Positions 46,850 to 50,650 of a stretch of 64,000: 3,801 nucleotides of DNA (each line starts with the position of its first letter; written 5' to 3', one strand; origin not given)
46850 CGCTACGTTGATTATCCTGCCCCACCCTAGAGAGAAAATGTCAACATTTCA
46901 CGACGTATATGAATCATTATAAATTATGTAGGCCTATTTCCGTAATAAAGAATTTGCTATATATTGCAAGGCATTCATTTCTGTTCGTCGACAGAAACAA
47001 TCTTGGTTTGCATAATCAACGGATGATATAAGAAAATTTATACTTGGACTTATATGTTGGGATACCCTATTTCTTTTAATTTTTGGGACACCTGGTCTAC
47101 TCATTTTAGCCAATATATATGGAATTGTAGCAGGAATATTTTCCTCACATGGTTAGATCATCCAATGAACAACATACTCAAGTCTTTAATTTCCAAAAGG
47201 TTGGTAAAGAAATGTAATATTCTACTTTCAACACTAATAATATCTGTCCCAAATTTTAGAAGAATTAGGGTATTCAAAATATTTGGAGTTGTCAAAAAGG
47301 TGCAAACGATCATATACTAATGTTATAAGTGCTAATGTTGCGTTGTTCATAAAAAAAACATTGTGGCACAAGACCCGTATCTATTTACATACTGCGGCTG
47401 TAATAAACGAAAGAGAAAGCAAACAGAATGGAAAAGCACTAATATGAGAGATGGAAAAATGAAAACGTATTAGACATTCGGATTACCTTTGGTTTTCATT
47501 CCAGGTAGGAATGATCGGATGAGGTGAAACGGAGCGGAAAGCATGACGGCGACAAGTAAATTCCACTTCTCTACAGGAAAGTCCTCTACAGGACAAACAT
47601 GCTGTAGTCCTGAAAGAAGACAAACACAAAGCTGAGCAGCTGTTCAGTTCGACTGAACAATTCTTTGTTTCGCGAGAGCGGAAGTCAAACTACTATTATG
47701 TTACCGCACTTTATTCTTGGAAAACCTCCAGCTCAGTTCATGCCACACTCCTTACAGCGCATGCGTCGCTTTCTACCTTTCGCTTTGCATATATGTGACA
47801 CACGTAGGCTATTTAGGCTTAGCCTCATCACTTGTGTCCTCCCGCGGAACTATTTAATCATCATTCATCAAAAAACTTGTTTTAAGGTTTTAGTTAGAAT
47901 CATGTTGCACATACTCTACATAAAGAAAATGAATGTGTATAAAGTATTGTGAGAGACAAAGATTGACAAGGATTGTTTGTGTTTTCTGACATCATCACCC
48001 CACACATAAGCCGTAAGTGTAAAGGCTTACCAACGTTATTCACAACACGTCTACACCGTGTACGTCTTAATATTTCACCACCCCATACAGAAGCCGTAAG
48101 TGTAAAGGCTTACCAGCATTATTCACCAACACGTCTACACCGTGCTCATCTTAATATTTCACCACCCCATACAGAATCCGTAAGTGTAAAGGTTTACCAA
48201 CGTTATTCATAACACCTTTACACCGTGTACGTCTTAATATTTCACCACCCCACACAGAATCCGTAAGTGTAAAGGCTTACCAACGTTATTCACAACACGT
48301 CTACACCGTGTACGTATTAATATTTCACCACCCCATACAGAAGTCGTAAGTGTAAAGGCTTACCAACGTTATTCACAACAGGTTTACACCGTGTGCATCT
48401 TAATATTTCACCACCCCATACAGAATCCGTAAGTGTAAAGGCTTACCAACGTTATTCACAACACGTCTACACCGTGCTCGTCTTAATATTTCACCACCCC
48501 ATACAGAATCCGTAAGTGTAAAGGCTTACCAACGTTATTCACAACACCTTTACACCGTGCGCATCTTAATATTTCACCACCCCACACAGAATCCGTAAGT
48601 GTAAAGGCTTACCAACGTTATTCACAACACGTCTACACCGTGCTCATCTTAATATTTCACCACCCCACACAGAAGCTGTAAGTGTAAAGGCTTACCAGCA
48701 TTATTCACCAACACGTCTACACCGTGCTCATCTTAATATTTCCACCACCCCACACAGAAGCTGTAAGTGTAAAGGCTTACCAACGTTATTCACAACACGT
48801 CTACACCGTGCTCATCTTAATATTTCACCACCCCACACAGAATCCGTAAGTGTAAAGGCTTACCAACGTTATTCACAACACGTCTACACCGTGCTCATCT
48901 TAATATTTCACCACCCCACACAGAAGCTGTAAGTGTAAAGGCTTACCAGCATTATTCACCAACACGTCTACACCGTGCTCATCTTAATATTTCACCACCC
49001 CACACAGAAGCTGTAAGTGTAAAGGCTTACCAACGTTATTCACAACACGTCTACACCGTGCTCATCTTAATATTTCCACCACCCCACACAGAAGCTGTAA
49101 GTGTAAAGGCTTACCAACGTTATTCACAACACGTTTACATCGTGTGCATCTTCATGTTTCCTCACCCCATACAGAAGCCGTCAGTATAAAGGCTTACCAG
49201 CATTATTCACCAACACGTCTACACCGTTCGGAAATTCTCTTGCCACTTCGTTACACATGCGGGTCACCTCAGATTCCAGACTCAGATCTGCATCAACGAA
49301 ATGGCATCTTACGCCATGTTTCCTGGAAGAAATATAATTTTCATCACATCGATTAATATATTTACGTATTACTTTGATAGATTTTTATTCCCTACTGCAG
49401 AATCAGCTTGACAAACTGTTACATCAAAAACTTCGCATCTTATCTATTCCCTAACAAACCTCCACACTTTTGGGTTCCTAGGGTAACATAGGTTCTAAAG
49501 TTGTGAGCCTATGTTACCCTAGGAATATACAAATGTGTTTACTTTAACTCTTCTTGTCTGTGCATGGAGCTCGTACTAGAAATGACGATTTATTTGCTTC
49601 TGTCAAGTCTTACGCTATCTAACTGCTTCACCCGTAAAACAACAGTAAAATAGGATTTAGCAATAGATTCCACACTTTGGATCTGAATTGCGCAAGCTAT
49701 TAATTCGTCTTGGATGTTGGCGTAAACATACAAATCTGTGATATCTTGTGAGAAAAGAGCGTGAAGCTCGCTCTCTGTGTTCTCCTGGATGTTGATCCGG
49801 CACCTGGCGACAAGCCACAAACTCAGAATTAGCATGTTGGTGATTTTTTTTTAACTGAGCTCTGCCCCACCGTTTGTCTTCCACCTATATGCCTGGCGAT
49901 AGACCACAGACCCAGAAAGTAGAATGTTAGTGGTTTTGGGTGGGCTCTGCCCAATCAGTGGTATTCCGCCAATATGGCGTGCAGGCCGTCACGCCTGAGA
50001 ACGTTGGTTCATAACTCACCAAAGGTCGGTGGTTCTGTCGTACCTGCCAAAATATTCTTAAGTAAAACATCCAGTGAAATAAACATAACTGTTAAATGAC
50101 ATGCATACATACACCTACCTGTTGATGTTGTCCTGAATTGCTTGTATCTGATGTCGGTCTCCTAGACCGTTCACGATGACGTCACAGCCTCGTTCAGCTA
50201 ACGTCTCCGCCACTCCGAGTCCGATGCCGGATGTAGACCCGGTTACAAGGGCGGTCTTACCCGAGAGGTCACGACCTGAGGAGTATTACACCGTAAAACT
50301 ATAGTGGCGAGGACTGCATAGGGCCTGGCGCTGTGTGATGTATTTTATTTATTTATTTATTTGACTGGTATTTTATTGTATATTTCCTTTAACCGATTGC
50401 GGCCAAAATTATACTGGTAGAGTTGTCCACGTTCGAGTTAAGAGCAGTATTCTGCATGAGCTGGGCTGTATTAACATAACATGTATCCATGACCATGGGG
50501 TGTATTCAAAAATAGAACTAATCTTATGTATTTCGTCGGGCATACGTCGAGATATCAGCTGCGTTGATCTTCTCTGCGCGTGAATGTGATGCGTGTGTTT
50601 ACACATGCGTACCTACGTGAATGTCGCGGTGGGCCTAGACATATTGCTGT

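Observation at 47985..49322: Second, independent exon-junction-derived satellite: 80-bp array made of the VLVNNAG exon end plus donor of the SDR gene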

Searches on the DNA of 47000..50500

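Call 34: search_rna_families(source=window, start=47000, end=50500, threshold=evalue, max_evalue=1)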
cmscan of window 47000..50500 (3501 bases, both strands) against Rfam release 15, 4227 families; matches with E-value up to 1: 0.
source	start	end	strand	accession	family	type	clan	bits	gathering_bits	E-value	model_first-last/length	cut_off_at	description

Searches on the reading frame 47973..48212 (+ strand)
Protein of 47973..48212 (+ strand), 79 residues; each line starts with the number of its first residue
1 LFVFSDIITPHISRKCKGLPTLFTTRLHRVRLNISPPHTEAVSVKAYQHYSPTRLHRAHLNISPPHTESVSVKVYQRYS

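Call 46: find_encoding_contigs(protein=window:47973-48212:+, flank=5000, max_places=6)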
Protein window:47973-48212:+ (79 aa): no gene with exactly this product is on record in the collection.
